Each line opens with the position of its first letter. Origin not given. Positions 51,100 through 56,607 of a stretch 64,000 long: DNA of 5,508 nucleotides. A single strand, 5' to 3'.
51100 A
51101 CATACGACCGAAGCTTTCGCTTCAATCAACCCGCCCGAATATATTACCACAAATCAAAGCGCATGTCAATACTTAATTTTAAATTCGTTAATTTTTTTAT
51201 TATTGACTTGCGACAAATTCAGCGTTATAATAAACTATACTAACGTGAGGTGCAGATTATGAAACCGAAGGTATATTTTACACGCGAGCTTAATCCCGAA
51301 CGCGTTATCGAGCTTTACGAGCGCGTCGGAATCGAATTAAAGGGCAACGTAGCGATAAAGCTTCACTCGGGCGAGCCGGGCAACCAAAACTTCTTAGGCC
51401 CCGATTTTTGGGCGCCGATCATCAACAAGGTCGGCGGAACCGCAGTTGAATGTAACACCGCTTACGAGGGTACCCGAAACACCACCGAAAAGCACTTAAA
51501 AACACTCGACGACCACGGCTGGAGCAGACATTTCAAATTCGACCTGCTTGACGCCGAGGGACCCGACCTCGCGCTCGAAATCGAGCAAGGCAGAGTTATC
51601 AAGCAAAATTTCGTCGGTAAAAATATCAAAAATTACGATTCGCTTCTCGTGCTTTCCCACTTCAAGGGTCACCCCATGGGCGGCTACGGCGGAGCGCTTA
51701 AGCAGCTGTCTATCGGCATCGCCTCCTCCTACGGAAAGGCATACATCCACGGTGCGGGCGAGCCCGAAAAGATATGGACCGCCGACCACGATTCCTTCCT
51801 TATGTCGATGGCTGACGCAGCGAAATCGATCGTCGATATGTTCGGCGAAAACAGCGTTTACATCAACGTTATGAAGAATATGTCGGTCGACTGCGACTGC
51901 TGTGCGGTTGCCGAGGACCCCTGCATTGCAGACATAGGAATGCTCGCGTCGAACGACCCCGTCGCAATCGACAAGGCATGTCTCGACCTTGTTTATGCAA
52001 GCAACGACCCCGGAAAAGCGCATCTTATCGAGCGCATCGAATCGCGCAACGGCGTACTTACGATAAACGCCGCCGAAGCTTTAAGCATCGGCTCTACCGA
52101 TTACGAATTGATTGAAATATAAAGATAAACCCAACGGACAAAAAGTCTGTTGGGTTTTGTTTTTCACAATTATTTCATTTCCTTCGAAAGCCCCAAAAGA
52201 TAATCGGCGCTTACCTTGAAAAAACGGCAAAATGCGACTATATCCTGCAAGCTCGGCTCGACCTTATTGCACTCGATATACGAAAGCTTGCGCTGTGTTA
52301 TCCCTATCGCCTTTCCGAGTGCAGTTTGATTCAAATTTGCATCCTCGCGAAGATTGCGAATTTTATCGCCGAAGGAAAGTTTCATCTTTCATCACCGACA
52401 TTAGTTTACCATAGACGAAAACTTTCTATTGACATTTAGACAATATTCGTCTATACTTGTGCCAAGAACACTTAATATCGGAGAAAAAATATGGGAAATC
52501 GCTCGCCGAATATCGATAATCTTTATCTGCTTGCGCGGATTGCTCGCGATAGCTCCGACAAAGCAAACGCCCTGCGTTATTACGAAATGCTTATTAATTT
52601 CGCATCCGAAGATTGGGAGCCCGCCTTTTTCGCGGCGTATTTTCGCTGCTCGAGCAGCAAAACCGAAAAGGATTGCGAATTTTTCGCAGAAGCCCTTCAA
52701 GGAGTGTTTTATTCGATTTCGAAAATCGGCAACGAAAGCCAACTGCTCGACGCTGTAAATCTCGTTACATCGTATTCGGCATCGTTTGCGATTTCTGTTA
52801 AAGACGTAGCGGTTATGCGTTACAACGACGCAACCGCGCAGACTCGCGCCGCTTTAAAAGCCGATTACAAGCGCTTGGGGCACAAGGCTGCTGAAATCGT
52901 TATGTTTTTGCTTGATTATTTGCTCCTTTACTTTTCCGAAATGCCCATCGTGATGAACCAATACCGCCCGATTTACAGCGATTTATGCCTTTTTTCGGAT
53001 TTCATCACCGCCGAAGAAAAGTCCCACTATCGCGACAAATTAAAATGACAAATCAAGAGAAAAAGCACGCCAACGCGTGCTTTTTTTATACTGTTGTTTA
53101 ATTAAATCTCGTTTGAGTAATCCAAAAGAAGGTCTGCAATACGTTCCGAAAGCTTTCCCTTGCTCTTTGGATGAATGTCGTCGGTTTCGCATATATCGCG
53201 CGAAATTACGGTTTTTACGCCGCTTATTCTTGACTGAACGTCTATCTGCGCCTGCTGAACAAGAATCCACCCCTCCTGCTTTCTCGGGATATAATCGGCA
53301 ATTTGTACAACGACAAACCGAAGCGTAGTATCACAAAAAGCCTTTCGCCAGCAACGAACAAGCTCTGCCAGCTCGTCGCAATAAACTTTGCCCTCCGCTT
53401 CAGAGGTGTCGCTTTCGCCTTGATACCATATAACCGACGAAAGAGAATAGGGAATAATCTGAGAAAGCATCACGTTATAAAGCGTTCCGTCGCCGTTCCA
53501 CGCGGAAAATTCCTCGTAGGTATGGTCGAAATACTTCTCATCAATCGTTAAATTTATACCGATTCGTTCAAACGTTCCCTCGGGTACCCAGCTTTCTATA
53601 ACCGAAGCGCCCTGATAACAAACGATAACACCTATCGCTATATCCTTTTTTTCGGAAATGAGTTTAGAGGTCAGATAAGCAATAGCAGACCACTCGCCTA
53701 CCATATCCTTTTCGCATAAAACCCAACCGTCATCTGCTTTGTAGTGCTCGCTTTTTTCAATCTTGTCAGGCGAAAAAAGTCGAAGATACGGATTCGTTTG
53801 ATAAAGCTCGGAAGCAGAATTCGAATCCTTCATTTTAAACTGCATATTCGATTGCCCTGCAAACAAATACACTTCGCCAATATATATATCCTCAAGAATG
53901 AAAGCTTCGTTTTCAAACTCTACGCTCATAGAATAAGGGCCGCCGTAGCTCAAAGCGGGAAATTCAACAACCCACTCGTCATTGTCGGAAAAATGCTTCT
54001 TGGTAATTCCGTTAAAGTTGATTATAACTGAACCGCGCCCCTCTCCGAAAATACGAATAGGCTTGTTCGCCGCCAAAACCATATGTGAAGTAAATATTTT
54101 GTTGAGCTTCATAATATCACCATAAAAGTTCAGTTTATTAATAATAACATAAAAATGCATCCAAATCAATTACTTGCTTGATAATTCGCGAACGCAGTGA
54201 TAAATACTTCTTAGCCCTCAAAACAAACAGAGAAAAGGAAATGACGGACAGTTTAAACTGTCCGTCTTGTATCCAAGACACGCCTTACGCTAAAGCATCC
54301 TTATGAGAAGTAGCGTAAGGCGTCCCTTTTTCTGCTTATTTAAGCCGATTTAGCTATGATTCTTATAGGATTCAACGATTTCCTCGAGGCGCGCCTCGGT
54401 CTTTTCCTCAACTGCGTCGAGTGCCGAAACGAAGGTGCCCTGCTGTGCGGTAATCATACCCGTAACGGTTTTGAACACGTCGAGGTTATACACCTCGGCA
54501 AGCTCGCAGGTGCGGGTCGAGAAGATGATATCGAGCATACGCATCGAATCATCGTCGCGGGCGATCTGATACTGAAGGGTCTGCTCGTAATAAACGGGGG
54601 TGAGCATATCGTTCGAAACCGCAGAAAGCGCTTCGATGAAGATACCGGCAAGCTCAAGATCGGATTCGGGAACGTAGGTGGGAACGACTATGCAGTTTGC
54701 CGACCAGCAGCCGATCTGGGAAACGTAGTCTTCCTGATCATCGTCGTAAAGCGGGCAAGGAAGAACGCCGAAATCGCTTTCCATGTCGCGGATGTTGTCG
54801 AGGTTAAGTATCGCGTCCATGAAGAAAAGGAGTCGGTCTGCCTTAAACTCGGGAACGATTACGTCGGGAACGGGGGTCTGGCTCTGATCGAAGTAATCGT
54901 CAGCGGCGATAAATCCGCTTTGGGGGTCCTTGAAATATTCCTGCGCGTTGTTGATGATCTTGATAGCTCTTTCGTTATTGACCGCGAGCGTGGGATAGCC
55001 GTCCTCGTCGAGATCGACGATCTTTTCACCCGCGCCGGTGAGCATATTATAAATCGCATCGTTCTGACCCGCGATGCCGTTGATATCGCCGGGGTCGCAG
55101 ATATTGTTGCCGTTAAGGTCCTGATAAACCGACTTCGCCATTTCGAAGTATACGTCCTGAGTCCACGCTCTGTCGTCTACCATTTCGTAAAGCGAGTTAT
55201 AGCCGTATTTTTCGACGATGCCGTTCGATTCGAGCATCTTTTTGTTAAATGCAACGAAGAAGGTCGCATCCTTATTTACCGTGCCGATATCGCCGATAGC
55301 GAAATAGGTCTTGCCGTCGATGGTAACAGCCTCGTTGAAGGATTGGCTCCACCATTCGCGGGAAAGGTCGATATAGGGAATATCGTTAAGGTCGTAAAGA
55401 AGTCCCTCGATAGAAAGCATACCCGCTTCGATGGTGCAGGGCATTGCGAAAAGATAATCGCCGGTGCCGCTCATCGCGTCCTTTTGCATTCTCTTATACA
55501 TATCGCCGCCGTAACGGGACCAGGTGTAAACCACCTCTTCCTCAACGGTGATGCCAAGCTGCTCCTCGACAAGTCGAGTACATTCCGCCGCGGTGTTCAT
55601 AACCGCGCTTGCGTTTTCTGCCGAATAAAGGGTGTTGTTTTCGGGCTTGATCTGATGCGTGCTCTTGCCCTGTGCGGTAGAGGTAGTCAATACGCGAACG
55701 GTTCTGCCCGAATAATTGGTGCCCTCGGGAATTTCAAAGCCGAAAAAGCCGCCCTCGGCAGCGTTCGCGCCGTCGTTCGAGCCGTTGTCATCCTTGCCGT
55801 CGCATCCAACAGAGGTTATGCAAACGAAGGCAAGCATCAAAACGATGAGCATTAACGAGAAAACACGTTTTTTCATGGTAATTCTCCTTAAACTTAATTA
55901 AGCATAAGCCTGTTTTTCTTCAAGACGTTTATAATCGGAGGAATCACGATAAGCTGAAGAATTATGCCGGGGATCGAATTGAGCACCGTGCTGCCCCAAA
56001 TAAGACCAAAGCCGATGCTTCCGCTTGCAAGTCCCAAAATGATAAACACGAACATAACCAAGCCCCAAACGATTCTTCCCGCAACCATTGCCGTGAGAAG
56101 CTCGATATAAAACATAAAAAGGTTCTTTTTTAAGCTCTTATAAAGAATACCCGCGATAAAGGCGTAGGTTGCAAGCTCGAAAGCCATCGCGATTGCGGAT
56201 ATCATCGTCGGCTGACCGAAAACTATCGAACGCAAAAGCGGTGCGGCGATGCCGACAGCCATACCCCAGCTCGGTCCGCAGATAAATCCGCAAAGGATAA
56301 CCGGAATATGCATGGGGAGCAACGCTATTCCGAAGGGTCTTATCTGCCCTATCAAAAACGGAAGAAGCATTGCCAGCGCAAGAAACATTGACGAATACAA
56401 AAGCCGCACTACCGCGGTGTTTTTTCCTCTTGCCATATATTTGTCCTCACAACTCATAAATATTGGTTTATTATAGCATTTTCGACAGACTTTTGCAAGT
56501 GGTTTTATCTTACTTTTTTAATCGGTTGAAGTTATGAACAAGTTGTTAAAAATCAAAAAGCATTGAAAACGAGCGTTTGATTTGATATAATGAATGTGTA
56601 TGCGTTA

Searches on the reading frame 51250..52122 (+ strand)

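Call 50: search_protein_families(library=pfam, proteins=[window:51250-52122:+], max_evalue=0.00001)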
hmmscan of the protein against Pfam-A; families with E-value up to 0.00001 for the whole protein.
window:51250-52122:+ (290 aa): 1 family
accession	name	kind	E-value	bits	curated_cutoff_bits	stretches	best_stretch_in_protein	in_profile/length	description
PF04015.17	DUF362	-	1.1e-44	153.4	24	1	34-246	1-200/200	Domain of unknown function (DUF362)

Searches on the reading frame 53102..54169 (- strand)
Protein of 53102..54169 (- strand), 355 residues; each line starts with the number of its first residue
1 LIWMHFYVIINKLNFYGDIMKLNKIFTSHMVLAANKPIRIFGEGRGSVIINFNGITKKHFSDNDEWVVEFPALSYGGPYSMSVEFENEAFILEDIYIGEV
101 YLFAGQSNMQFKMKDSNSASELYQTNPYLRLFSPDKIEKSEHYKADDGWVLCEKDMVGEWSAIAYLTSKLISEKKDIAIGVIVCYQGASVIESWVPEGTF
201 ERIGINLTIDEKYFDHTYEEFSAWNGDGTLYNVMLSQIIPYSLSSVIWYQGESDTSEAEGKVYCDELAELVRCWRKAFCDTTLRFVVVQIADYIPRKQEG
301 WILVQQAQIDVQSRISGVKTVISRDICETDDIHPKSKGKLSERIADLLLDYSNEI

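Call 50: search_protein_families(library=pfam, proteins=[window:53102-54169:-], max_evalue=0.00001)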
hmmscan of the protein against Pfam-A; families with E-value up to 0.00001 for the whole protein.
window:53102-54169:- (355 aa): 1 family
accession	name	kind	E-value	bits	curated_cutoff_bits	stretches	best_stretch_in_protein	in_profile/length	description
PF03629.24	SASA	-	1.5e-22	80.8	24.8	1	99-346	3-222/226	Carbohydrate esterase, sialic acid-specific acetylesterase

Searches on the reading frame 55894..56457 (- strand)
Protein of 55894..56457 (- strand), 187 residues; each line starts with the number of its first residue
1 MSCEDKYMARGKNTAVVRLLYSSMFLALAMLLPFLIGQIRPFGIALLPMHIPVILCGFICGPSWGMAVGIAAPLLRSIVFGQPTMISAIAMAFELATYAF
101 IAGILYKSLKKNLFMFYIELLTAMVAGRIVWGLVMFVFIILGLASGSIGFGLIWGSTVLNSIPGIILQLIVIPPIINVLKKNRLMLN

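Call 50: search_protein_families(library=pfam, proteins=[window:55894-56457:-], max_evalue=0.00001)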
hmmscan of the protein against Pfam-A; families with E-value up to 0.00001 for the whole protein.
window:55894-56457:- (187 aa): 1 family
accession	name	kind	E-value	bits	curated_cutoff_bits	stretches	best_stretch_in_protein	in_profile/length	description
PF12822.12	ECF_trnsprt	-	6.4e-17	62.5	30.7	1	19-176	3-169/169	ECF transporter, substrate-specific component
